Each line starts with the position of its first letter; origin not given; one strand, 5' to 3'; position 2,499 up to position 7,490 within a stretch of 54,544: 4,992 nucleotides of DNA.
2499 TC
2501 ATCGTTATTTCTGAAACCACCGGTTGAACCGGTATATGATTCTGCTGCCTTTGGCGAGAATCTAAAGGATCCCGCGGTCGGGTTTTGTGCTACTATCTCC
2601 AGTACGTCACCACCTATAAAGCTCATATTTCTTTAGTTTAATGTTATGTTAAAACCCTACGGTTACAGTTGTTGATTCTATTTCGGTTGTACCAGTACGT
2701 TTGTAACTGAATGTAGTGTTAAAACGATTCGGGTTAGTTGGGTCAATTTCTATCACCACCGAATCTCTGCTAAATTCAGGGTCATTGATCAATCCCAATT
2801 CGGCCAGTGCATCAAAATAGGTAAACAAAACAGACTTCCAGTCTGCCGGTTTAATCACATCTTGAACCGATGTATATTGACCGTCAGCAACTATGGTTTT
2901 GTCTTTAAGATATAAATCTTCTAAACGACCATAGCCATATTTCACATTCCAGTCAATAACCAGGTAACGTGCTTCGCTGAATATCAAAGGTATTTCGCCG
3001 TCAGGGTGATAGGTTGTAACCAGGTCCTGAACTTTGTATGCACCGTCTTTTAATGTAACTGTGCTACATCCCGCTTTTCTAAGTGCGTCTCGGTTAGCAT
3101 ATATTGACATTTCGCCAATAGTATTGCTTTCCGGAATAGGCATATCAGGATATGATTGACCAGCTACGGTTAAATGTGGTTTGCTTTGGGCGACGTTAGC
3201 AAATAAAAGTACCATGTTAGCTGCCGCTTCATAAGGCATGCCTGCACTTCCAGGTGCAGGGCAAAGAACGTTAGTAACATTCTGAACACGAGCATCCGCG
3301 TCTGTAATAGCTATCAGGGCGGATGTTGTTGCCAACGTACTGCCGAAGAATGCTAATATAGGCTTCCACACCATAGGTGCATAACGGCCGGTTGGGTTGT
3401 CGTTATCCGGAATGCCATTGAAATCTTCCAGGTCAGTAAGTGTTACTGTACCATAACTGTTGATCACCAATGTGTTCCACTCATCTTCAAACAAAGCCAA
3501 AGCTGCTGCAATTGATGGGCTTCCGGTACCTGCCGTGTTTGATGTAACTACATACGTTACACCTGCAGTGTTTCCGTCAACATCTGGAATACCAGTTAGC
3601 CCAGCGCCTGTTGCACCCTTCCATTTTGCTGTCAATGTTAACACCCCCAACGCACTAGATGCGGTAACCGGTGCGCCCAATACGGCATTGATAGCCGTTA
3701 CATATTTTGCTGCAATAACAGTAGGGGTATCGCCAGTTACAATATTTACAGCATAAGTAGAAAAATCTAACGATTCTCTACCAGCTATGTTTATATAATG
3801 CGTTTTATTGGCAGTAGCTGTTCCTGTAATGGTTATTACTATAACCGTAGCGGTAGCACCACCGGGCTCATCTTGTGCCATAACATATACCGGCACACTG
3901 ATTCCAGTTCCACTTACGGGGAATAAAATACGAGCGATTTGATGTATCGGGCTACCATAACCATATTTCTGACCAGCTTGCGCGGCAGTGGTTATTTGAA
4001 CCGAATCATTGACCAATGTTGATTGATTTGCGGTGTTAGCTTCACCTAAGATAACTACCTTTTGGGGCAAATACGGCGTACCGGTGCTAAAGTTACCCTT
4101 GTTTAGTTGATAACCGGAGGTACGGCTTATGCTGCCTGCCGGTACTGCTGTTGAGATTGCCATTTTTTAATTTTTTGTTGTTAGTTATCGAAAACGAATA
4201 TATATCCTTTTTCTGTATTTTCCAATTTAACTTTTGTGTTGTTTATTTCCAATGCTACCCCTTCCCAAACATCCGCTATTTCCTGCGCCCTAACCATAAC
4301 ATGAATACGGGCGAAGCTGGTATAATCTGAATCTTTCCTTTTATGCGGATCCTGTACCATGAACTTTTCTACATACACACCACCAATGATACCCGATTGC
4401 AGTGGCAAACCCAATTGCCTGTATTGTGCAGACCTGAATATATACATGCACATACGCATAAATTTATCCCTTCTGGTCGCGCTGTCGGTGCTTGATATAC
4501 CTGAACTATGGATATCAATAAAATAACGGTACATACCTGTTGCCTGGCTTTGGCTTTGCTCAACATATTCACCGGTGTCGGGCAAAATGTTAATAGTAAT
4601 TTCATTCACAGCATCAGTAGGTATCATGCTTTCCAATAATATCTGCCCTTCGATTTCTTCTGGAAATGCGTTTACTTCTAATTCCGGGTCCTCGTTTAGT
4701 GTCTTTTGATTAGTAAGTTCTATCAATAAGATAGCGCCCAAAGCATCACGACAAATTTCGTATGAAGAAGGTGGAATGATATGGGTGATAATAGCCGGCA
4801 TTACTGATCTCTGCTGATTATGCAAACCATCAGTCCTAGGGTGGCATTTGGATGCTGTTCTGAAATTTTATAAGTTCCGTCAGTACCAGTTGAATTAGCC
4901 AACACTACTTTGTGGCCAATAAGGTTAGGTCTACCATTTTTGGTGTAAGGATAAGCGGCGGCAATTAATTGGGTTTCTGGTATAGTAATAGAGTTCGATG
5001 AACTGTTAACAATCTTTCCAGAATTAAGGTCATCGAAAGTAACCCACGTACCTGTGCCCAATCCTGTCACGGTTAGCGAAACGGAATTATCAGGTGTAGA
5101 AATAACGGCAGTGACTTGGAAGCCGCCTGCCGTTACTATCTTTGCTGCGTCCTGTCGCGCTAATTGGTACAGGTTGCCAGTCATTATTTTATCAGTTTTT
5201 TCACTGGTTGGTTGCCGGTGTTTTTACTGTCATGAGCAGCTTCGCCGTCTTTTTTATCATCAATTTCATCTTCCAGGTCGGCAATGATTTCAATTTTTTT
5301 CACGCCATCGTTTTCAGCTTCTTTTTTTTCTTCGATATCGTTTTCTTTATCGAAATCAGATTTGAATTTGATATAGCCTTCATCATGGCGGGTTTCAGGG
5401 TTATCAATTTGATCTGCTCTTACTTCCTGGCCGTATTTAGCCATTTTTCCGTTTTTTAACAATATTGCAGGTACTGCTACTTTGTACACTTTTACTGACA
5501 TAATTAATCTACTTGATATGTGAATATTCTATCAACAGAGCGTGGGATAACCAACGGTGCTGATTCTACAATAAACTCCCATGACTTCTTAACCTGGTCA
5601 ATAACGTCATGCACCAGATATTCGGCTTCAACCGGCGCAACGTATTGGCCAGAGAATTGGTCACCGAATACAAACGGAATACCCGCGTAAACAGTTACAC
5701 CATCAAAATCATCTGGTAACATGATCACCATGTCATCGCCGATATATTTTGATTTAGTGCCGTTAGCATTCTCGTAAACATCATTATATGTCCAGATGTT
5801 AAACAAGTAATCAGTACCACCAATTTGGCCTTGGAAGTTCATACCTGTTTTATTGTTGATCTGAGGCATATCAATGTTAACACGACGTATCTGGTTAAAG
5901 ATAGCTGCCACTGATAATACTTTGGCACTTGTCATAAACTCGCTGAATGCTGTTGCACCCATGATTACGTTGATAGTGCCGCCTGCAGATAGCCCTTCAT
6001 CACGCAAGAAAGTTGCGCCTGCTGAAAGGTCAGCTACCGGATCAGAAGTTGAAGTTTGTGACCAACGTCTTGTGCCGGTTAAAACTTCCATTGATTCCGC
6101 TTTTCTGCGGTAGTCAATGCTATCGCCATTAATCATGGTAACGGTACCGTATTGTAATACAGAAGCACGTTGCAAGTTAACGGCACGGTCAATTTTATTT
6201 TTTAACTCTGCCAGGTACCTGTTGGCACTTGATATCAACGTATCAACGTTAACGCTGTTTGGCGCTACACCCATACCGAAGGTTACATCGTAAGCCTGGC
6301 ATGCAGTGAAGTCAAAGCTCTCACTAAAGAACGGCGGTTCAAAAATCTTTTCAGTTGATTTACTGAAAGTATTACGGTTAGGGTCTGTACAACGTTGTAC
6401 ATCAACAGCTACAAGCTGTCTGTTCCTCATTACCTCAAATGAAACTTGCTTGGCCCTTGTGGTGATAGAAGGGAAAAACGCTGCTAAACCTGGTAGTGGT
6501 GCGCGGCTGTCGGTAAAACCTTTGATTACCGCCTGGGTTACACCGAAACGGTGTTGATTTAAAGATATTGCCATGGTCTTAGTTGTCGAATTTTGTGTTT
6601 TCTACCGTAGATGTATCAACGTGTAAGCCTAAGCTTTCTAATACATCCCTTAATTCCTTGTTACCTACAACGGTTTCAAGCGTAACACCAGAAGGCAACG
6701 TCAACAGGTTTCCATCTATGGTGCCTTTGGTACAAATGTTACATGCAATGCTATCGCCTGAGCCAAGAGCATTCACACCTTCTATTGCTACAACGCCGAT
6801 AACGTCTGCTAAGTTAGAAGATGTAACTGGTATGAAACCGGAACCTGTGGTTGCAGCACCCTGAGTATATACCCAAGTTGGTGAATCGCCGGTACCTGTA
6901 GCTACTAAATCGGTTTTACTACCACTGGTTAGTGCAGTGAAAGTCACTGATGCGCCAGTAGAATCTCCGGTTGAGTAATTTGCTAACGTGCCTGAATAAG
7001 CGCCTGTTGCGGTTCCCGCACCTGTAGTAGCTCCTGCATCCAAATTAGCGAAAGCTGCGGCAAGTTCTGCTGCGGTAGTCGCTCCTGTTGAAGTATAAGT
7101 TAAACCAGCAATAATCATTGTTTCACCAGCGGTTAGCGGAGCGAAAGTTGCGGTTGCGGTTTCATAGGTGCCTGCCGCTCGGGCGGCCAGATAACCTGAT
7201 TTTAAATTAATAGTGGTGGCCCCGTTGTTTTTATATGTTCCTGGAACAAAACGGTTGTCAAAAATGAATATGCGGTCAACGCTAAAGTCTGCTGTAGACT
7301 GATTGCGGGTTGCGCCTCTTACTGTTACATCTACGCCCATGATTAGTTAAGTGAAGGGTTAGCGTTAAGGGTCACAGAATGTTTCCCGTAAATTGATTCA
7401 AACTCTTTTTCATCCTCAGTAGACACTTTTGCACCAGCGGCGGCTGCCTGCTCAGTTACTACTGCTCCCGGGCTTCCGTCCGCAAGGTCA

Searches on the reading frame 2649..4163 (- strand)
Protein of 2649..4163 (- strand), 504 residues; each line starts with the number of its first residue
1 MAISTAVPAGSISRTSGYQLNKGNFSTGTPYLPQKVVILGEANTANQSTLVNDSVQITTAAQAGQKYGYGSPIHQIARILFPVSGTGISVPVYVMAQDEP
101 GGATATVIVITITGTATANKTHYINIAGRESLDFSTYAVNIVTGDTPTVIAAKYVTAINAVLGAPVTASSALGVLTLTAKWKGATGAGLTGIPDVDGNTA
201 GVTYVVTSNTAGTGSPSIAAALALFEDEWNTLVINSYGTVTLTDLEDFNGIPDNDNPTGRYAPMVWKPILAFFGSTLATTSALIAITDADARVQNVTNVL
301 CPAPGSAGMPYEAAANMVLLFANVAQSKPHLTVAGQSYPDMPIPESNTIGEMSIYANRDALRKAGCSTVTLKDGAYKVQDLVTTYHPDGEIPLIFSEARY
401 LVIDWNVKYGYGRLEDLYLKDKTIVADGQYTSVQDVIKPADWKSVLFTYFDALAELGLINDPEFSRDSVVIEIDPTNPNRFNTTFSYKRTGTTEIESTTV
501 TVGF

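Call 8: search_protein_families(library=phrogs, proteins=[window:2649-4163:-], max_evalue=0.001)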
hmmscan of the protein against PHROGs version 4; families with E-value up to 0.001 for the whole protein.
window:2649-4163:- (504 aa): 2 families
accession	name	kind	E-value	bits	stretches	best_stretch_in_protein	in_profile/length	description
phrog_165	-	tail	7e-93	312.8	1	14-502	13-491/493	tail sheath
phrog_5292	-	tail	5.9e-11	43.6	1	20-131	20-126/129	tail sheath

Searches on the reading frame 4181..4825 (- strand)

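Call 58: search_protein_families(library=phrogs, proteins=[window:4181-4825:-], max_evalue=0.001)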
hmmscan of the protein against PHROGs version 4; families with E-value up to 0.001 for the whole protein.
window:4181-4825:- (214 aa): 1 family
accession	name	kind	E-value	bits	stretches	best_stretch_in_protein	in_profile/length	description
phrog_4671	-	unknown function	1.6e-37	129.7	1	11-213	2-203/204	-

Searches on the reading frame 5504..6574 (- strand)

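Call 8: search_protein_families(library=phrogs, proteins=[window:5504-6574:-], max_evalue=0.001)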
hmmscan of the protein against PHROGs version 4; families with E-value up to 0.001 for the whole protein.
window:5504-6574:- (356 aa): 1 family
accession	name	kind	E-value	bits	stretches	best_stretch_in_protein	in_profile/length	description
phrog_29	-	head and packaging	1.2e-39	137.7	1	25-356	46-359/439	major head protein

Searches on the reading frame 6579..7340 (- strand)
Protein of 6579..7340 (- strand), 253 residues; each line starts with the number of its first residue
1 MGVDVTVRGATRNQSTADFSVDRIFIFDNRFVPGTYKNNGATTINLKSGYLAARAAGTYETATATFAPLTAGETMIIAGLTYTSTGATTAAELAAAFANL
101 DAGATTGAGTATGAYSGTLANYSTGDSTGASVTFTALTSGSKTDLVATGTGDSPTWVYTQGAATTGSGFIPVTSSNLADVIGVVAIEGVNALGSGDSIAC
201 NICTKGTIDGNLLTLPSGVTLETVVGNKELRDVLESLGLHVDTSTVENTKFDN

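Call 58: search_protein_families(library=phrogs, proteins=[window:6579-7340:-], max_evalue=0.001)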
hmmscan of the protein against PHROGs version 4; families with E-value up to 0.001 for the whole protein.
window:6579-7340:- (253 aa): 1 family
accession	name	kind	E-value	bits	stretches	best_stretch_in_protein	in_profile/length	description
phrog_5204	-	head and packaging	3.3e-33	115.5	2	140-253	37-151/151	head decoration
